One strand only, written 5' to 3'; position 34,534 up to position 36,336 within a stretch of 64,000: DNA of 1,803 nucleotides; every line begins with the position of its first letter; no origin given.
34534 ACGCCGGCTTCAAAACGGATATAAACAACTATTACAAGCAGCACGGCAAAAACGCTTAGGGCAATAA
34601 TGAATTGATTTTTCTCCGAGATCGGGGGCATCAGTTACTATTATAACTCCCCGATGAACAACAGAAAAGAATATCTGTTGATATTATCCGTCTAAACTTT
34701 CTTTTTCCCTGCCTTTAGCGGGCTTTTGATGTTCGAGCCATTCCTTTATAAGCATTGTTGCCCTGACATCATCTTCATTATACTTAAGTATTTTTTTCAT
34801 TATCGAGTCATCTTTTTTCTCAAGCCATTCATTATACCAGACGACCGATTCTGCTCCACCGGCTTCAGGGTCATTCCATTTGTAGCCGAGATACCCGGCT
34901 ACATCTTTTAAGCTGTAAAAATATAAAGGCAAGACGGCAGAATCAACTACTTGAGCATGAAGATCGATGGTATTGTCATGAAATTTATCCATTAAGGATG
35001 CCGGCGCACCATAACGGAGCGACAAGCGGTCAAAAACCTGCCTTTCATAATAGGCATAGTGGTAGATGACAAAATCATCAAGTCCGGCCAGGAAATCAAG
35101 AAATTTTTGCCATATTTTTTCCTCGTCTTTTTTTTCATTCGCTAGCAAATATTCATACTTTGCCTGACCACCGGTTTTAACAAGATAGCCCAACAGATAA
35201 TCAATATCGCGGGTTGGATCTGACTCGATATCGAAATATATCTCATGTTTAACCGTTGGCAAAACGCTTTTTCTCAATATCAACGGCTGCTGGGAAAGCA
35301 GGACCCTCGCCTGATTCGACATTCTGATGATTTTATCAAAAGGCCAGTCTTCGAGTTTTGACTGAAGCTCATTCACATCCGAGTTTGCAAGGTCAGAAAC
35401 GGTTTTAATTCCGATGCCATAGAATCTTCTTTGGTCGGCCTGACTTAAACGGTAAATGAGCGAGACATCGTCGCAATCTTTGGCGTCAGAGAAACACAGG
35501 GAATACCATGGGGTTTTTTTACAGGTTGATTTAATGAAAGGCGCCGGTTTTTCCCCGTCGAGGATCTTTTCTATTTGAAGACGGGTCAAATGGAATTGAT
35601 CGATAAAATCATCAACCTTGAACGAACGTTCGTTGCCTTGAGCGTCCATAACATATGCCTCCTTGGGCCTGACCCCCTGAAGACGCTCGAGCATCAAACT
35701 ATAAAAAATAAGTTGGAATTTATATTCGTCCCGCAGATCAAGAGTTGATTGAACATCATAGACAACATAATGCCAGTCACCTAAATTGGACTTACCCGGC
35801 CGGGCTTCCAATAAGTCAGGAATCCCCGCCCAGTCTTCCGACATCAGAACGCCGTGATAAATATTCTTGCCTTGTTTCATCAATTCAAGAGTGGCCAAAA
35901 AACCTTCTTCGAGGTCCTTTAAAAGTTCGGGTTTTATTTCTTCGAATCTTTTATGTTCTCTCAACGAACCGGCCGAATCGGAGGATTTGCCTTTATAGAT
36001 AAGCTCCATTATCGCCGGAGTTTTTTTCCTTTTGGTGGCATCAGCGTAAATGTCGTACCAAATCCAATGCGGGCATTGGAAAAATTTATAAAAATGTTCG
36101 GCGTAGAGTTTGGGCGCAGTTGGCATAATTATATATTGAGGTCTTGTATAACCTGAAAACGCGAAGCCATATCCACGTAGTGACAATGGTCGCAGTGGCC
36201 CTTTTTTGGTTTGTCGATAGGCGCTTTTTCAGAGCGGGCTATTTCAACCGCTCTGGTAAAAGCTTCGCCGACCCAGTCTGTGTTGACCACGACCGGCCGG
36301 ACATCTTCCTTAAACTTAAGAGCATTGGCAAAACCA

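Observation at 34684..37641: Operon of two Cas4/RecB-like PD-(D/E)xK nucleases with a ClpP-fold protease, without CRISPR or other cas genes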

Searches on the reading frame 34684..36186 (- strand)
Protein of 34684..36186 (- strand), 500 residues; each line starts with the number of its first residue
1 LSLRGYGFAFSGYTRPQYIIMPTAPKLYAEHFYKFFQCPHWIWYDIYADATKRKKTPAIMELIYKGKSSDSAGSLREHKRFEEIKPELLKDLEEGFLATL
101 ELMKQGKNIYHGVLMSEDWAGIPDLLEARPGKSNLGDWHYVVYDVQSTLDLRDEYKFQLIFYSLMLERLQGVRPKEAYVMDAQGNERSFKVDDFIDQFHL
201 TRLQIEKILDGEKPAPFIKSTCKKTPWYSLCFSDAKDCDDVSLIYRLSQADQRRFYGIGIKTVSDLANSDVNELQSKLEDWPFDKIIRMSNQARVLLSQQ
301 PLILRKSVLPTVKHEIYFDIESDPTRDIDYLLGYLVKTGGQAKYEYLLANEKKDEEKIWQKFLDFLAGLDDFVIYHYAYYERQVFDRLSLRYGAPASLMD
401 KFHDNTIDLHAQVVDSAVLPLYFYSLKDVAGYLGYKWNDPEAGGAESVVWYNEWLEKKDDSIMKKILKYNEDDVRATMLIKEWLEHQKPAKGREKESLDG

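Call 3: search_protein_families(library=pfam, proteins=[window:34684-36186:-], max_evalue=0.1)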
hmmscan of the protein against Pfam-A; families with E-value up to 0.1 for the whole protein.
window:34684-36186:- (500 aa): 4 families
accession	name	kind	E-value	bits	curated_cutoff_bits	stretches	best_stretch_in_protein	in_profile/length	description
PF13482.12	RNase_H_2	-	3.8e-33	115.2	22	1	316-484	1-164/165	RNase_H superfamily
PF22277.2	EncFtn-like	-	0.0007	19.8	27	1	446-490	28-73/85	EncFtn-like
PF11074.14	DUF2779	-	0.0016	19.1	23.3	1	339-416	37-114/126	Domain of unknown function(DUF2779)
PF01930.23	Cas_Cas4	-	0.003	18.1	22.7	1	139-232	65-159/160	Domain of unknown function DUF83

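Call 4: search_protein_families(library=ncbifam, proteins=[window:34684-36186:-], max_evalue=0.1)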
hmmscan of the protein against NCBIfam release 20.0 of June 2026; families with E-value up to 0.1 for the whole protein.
window:34684-36186:- (500 aa): 3 families
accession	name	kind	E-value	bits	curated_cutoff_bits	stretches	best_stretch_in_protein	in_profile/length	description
TIGR03491.1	TIGR03491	subfamily_domain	2.5e-99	333.3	97.45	1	29-484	3-462/462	TM0106 family RecB-like putative nuclease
TIGR00372.1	cas4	equivalog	1.9e-08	34.3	65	1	92-231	32-178/180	CRISPR-associated protein Cas4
TIGR04535.1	ferrit_encaps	subfamily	0.021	14.8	125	1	445-491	26-73/114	encapsulin-associated ferritin-like protein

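Call 5: search_protein_families(library=padloc, proteins=[window:34684-36186:-], max_evalue=0.1)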
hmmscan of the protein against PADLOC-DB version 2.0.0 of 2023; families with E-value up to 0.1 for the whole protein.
window:34684-36186:- (500 aa): 9 families
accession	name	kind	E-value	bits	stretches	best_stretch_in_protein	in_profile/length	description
PDLC00943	Cas4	-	5e-09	34.3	1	92-231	32-178/180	CRISPR-associated protein Cas4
PDLC01250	Cas4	-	1.2e-05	23.6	1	35-231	9-167/168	"CAS-I,CAS-II,CAS-III,CAS-IV,CAS-V,CAS-VI; acquisition_associated"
PDLC00944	Cas4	-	6.2e-05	21.2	1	103-231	48-176/177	Cas4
PDLC00060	DruK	-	0.0001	19.8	1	118-193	142-213/347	PD-(D/E)XK nuclease superfamily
PDLC01771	Cas4b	-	0.00016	19.9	1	141-233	67-160/162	-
PDLC01447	Cas4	-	0.00018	20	1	34-233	12-159/161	"CAS-I,CAS-II,CAS-III,CAS-IV,CAS-V,CAS-VI; acquisition_associated"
PDLC01611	Cas4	-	0.003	15.9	1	139-232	63-157/158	"CAS-I,CAS-II,CAS-III,CAS-IV,CAS-V,CAS-VI; acquisition_associated"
PDLC02086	Cas4b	-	0.0046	15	1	140-233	66-161/161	-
PDLC00984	Cmr5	-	0.011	14.3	0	321-370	26-74/129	Cmr5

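Call 6: search_protein_families(library=phrogs, proteins=[window:34684-36186:-], max_evalue=0.1)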
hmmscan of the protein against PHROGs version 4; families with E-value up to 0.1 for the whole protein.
window:34684-36186:- (500 aa): 3 families
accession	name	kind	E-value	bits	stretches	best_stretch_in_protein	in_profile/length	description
phrog_17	-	DNA, RNA and nucleotide metabolism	5.1e-05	22.4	1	314-489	671-829/1445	DNA polymerase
phrog_298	-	DNA, RNA and nucleotide metabolism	0.0059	17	1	118-198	163-246/293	exonuclease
phrog_192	-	DNA, RNA and nucleotide metabolism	0.074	13.3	0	348-437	167-248/397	DNA polymerase exonuclease subunit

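Call 22: find_homologous_proteins(query=window:34684-36126:-, max_evalue=0.00001)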
Query window:34684-36126:- (480 aa): 645 proteins with E <= 0.00001 among 8000 candidates; the best 120 are listed.
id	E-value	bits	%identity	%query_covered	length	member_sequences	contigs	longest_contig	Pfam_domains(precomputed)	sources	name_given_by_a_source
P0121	2.4e-297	1004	100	92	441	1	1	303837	PF13482.13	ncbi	-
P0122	2.9e-272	922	82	99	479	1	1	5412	PF13482.13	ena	-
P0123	7.7e-270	914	82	99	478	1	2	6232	PF13482.13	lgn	-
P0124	9.7e-270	913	82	99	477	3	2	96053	PF13482.13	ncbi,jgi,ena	-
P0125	2.2e-267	906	81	100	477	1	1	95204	PF13482.13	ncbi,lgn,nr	ncbi:MAG: TM0106 family RecB-like putative nuclease [bacterium]|nr:TM0106 family RecB-like putative 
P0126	3.2e-267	905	81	99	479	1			PF13482.13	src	-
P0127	1.9e-264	896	80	99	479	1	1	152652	PF13482.13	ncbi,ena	-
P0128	4.4e-264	895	80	99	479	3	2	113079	PF13482.13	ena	-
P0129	8.5e-264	894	78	100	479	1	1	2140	PF13482.13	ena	-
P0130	5.7e-262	888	78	100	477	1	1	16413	PF13482.13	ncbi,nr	ncbi:MAG: TM0106 family RecB-like putative nuclease [Candidatus Taylorbacteria bacterium]|nr:TM0106 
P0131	2.7e-261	886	79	99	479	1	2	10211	PF13482.13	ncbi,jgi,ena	-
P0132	2.8e-261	886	77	100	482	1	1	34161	PF13482.13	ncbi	-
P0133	4.3e-261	885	79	99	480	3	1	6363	PF01930.24,PF13482.13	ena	-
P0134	2.5e-259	879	78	99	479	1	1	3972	PF13482.13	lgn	-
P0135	2.0e-258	876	77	99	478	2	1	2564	PF13482.13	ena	-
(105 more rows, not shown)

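Call 24: find_related_loci(query=A3, collection=metagenome_contigs, flank=10000)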
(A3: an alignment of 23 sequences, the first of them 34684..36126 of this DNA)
Query A3 (480 aa) in metagenome_contigs; peptide patterns used: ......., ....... (x = any residue, [..] = any of these).
600 stretches matched a pattern (row limit reached: there are more); 139 encode a relative of the query (tblastn E <= 1e-3); the best 80 are kept; 80 distinct loci.
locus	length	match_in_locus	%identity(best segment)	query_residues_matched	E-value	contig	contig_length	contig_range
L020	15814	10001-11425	80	1-475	0e+0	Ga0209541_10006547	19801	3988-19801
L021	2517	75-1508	79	1-479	0e+0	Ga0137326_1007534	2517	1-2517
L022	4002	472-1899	79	1-475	0e+0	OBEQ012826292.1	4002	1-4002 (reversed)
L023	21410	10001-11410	77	7-475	0e+0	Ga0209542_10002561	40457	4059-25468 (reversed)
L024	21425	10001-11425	74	6-475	0e+0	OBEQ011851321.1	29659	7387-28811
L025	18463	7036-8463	79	1-475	0e+0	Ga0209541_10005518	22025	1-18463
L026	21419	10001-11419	75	3-475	0e+0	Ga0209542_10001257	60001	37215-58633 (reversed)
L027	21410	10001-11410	72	5-475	0e+0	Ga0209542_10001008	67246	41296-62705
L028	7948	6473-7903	71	1-475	0e+0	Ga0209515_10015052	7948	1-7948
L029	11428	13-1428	72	7-475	0e+0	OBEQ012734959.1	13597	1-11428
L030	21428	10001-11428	72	1-475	0e+0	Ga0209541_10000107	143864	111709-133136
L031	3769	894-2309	71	6-475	0e+0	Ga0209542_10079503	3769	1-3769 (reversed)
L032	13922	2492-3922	70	1-475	0e+0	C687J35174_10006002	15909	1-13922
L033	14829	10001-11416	71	7-475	0e+0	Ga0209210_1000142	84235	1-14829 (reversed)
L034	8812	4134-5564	71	6-479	0e+0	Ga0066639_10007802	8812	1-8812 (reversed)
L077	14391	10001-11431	63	3-479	0e+0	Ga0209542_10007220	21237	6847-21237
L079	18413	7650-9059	66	6-475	0e+0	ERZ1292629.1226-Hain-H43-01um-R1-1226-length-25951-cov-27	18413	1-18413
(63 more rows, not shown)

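Call 35: search_solved_structures(query=A3, max_evalue=1)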
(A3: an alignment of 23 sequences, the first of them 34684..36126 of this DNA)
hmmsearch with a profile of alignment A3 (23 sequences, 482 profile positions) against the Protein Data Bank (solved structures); distinct sequences matched with E-value up to 1: 0.

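Call 51: predict_structure(alignment_id=A3)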
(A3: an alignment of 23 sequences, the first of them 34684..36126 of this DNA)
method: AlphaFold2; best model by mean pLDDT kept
length: 480 residues; sequences in the alignment: 23
mean_pLDDT: 65.4   pTM: 0.57
mean pLDDT of the five models: 65.4, 64.0, 60.9, 60.7, 59.4
residues with pLDDT >= 90: 132; 70-90: 117; 50-70: 58; < 50: 173
segments of 3 or more residues with pLDDT < 50: 1-130, 187-217, 472-480
pLDDT, mean of each block of 10 residues (from residue 1): 28 27 29 36 35 37 31 37 35 32 38 39 44 55 57 62 60 65 50 28 27 43 74 82 89 90 90 90 90 93 79 92 94 91 91 88 82 86 89 92 84 89 75 90 95 96 91 39
secondary structure, 60 per line:
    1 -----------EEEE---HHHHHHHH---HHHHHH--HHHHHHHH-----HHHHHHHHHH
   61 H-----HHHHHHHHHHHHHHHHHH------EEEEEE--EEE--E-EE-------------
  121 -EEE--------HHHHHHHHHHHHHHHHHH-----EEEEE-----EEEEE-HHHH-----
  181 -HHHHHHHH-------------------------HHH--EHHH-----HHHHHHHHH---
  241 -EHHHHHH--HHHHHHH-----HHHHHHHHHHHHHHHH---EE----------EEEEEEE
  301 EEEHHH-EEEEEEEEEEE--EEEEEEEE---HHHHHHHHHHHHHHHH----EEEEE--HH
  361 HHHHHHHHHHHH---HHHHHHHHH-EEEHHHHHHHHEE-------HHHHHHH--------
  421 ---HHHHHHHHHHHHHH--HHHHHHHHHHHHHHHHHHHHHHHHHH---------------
elements in order: E12-15 H19-26 H30-35 H38-45 H51-61 H67-84 E91-96 E99-101 E122-124 H133-150 E156-160 E166-170 H172-175 H182-189 H229-237 H243-248 H251-257 H263-278 E294-303 E308-318 E321-328 H332-347 E352-356 H359-372 H376-384 E386-388 H389-396 H406-412 H424-437 H440-465

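Call 53: fold_search(model_id=the predicted structure, library=pdb)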
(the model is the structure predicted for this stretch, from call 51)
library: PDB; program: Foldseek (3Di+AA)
matches with E <= 10: 568; with E <= 0.001: 0
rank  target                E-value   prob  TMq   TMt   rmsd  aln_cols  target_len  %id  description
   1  5eax_A                2.4e-03  0.82  0.15  0.08  18.1       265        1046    8  Crystal structure of Dna2 in complex with an ssDNA (released 2015-11-18)
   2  8h18                  5.3e-03  0.95  0.16  0.36   8.9       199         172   11  Crystal structure of DnaQ domain of Streptococcus thermophilus strain DGCC 7710 (released 2023-09-13)
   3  9a5e_A                8.8e-03  0.47  0.11  0.13  20.0       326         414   14  Integrative model of DPO41-RPOZ by crosslinking MS and deep learning (released 2024-09-18)
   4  3gqc_C                9.8e-03  0.54  0.11  0.12  19.7       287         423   11  Structure of human Rev1-DNA-dNTP ternary complex (released 2009-05-19)
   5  8d3l_I                2.1e-02  0.93  0.15  0.30  11.4       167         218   13  Type I-C Cas4-Cas1-Cas2 complex bound to a PAM/PAM prespacer (released 2022-11-02)
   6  8un9_A                3.0e-02  1.00  0.23  0.45   6.0       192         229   19  Crystal structure of the MrfB exonuclease catalytic core (released 2024-05-01)
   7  6juo_A                3.3e-02  0.87  0.11  0.15  16.6       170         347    9  MsDpo4-DNA complex 4 (released 2020-02-19)
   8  5kt5_A                3.3e-02  0.38  0.12  0.15  18.2       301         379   10  Teranry complex of human DNA polymerase iota R96G inserting dCMPNPP opposite template G in the presence of Mn2+ (released 2016-08-31)
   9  6rkw_B                3.3e-02  0.14  0.08  0.06  22.9       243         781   14  CryoEM structure of the complete E. coli DNA Gyrase complex bound to a 130 bp DNA duplex (released 2019-11-06)
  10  2nub                  4.2e-02  0.75  0.13  0.10  10.9       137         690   15  Structure of Aquifex aeolicus Argonuate (released 2007-02-06)
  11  4eyh_B                4.2e-02  0.35  0.12  0.15  17.9       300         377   10  Human DNA polymerase iota incorporating dCTP opposite N-(deoxyguanosin-8-yl)-1-aminopyrene lesion (released 2013-01-09)
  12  2z1i_A                4.6e-02  0.85  0.13  0.32   7.0       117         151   12  Crystal structure of E.coli RNase HI surface charged mutant(Q4R/T40E/Q72H/Q76K/Q80E/T92K/Q105K/Q113R/Q115K) (released 2007-11-13)
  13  8d3l_J                4.9e-02  0.95  0.15  0.29   7.8       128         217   13  Type I-C Cas4-Cas1-Cas2 complex bound to a PAM/PAM prespacer (released 2022-11-02)
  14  3q8p_B                4.9e-02  0.25  0.12  0.14  17.9       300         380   10  Human DNA polymerase iota incorporating dCTP opposite 8-oxo-guanine (released 2011-02-23)
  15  1wsj_B                5.2e-02  0.84  0.14  0.32   6.8       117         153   14  Crystal structure of E.coli RNase HI active site mutant (K87A/H124A) (released 2004-11-23)
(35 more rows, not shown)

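Call 57: search_dna_similar(query=window:34684-36126:-, collection=plasmids, mode=protein, max_rows=15)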
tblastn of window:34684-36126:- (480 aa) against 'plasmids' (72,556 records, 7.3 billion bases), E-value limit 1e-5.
Records with a match: 75; places in all: 83; records where one place covers at least 80% of the query: 55.
Best place of each record, by identity: <60% 75.
By first word of the organism name: Rhizobium 13; Piscirickettsia 13; Sphingobium 7; Roseomonas 2; Mesorhizobium 2; Sphingomonas 2; Acaryochloris 2; Aminobacter 2; Pseudarthrobacter 2; Pimelobacter 2; and 27 more.
By predicted mobility (MOB-suite, as given by PLSDB): non-mobilizable 44; conjugative 26; mobilizable 5.
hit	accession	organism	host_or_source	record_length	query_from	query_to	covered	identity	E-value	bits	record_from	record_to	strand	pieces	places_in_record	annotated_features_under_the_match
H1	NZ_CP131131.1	Shinella zoogloeoides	isolate,Activated charcoal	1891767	4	464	96%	26.4%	3e-33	141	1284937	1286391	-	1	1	none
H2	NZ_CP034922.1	Roseomonas mucosa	Homo sapiens,tissue sample,Clinical, ...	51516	7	469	96%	25.7%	1e-28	127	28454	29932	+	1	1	TM0106 family RecB-like putative nuclease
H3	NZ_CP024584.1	Roseomonas sp. FDAARGOS_362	Homo sapiens,peripheral Blood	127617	7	469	96%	25.7%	1e-28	127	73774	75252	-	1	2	TM0106 family RecB-like putative nuclease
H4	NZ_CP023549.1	Rhodobacter sp. CZR27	cell culture,paddy soil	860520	7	469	96%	25.6%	6e-28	125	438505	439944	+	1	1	TM0106 family RecB-like putative nuclease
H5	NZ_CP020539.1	Sphingobium herbicidovorans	cell culture,soil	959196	9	469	96%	25.4%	3e-32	138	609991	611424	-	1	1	TM0106 family RecB-like putative nuclease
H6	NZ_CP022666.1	Rhizobium leguminosarum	single cell,root nodules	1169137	7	470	97%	25.1%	1e-25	118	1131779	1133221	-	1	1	record has no annotation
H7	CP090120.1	Rhizobium leguminosarum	Trifolium ambiguum,Cell culture,Plant ...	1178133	7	470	97%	25.1%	1e-25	118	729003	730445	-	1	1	TM0106 family RecB-like putative nuclease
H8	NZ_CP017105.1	Rhizobium gallicum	Phaseolus vulgaris,Whole ...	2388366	7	464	95%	25.4%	2e-28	126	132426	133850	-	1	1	none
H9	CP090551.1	Rhizobium leguminosarum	Trifolium pratense,Cell culture,Plant ...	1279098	4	439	91%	26.5%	3e-26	120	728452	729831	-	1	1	TM0106 family RecB-like putative nuclease | DNA2/NAM7 family helicase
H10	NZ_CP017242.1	Rhizobium etli 8C-3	Phaseolus vulgaris,cell culture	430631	6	464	96%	25.1%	4e-29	129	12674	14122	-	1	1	TM0106 family RecB-like putative nuclease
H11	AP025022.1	Calothrix sp. PCC 7716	-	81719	1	460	96%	25.0%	2e-31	135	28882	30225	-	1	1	transposase IS66, putative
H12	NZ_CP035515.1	Haematobacter massiliensis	single cell,human skin swab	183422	9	470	96%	24.8%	2e-23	111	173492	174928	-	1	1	TM0106 family RecB-like putative nuclease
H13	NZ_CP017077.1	Novosphingobium resinovorum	single cell,soil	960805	9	469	96%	24.8%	4e-29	129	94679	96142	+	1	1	TM0106 family RecB-like putative nuclease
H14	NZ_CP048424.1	Rhizobium daejeonense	Cell,soil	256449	7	470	97%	24.6%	1e-26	121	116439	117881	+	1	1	TM0106 family RecB-like putative nuclease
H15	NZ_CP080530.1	Mesorhizobium sp. AR02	Oxytropis sp.,Cell culture,root nodule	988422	6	465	96%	24.8%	2e-20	102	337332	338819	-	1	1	TM0106 family RecB-like putative nuclease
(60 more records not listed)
